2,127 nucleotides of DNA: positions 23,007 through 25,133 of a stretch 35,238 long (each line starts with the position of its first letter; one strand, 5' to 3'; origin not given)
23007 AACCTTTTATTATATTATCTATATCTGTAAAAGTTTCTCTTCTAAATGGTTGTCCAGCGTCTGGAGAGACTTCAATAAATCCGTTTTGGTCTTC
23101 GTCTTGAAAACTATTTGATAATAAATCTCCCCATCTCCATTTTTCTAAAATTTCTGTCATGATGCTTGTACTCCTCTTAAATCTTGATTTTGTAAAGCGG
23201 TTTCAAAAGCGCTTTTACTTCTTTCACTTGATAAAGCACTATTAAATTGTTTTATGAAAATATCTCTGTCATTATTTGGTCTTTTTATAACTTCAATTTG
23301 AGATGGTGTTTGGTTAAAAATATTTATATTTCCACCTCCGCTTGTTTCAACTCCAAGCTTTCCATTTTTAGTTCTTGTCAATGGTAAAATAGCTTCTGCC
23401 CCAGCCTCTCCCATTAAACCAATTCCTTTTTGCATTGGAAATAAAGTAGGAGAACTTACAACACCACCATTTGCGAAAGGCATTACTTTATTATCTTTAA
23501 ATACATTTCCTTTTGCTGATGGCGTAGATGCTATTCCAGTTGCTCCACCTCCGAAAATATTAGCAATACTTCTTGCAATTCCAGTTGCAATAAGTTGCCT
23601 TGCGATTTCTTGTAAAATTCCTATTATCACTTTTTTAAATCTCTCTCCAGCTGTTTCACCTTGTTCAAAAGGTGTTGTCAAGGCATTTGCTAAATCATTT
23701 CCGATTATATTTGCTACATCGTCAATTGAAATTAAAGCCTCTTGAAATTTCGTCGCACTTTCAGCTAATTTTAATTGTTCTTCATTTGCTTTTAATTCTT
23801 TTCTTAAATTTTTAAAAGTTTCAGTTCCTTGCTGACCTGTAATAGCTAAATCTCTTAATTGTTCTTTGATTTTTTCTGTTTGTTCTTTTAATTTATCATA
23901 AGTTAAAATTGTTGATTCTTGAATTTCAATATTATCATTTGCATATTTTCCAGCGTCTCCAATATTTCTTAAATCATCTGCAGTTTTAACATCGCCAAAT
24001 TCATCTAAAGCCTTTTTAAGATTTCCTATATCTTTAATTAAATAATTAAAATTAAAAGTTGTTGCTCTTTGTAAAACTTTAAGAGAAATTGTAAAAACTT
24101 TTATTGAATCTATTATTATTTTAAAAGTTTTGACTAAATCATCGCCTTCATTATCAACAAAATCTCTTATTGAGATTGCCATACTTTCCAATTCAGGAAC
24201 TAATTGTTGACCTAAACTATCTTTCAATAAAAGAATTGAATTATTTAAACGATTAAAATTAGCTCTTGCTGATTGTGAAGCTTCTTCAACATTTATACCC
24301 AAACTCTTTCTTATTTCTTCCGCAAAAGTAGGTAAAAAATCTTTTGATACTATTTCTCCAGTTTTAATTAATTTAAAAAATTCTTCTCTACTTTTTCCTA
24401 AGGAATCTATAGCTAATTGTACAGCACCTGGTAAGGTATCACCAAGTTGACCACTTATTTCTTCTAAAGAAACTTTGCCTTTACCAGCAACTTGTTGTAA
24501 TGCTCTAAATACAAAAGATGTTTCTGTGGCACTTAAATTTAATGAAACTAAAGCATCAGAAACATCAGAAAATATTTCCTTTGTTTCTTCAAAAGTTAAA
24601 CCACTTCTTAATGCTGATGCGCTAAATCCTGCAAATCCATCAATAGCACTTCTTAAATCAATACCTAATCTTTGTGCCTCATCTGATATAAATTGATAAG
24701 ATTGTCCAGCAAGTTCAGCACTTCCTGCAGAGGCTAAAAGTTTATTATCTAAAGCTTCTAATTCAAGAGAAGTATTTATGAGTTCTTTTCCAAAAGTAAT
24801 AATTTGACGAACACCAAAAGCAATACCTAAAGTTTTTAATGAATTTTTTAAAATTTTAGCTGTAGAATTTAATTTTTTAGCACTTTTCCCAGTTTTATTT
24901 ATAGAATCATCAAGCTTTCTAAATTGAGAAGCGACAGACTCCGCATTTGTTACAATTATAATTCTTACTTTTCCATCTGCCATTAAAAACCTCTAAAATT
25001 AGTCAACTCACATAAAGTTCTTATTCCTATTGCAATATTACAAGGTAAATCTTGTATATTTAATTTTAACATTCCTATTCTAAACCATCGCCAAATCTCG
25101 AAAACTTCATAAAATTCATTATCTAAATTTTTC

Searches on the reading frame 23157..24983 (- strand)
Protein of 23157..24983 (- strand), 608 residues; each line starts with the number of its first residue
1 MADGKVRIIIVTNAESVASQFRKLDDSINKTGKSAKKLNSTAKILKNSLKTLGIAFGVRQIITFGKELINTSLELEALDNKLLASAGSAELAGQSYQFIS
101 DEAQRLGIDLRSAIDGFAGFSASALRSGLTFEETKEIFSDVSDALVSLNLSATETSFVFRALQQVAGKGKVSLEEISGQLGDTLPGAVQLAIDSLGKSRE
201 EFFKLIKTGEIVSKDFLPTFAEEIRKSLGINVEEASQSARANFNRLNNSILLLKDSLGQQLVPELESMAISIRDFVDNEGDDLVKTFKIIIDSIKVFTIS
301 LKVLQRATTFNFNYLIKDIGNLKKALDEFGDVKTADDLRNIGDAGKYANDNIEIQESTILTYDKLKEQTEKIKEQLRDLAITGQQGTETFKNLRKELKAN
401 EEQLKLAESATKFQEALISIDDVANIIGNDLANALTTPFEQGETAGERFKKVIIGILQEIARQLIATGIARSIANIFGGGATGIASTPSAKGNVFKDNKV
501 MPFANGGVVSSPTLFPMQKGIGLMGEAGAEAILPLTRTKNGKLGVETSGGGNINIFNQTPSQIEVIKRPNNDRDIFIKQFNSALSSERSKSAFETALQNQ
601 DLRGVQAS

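Call 38: search_protein_families(library=phrogs, proteins=[window:23157-24983:-], max_evalue=0.00001)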
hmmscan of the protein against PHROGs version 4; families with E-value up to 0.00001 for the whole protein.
window:23157-24983:- (608 aa): 26 families (the best 25 are shown)
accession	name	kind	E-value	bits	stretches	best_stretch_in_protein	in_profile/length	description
phrog_2335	-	tail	1.1e-40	140.5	1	19-333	440-743/1536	tail length tape measure protein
phrog_9807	-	tail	4.5e-34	118.2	1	62-259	322-528/1972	tail length tape measure protein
phrog_18891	-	tail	6.2e-28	98.2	1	19-416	212-578/1191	tail length tape measure protein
phrog_1716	-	tail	1.3e-26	94.4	2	448-554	753-873/943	tail length tape measure protein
phrog_5255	-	tail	9e-22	78.6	1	15-251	265-510/800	tail length tape measure protein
phrog_28779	-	tail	1.8e-21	77.4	1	65-254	214-408/677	tail length tape measure protein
phrog_7817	-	unknown function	3.7e-21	76.3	1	45-250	290-493/742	-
phrog_25927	-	tail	4.2e-19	69.8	1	32-268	143-390/625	tail length tape measure protein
phrog_4036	-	tail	3.1e-18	66.9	1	92-226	283-416/749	tail length tape measure protein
phrog_339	-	tail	5.2e-18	65.7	2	14-240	27-232/1123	tail length tape measure protein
phrog_33615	-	unknown function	2.8e-15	56.1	1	73-293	284-514/1395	-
phrog_6747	-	tail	2.2e-14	54.5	1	428-558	213-340/390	tail length tape measure protein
phrog_9766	-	tail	9.3e-14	52.4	1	73-171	243-340/342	tail length tape measure protein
phrog_20644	-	tail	1e-13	51.6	1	64-252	209-400/671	tail length tape measure protein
phrog_35923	-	tail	2.1e-13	51.1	1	32-168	207-343/347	tail length tape measure protein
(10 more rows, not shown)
